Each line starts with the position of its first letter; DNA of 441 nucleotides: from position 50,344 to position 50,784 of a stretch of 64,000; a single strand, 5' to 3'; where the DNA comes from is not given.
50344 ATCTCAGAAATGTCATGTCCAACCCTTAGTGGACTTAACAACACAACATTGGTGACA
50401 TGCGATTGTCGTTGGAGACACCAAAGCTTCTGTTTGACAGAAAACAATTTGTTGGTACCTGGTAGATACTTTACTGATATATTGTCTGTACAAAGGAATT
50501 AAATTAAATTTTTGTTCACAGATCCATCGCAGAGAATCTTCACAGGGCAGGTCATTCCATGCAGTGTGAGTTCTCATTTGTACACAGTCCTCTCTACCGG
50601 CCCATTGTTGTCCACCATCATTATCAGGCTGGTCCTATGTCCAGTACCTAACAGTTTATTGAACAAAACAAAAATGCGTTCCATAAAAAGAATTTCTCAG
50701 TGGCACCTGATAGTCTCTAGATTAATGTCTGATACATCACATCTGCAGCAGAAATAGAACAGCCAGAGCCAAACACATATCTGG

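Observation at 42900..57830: Tandem duplication of a QPD (galactose-type) type II C-type lectin gene immediately downstream of parp4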

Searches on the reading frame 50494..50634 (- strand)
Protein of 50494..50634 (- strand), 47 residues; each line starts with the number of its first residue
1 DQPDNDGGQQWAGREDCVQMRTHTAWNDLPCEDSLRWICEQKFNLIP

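Call 39: search_protein_families(library=pfam, proteins=[window:50494-50634:-], max_evalue=0.01)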
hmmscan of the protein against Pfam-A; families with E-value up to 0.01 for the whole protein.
seq(47 aa): 1 family
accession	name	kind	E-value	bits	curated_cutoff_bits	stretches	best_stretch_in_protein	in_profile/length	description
PF00059.27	Lectin_C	-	1.1e-06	29.8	22.6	1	9-41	74-107/107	Lectin C-type domain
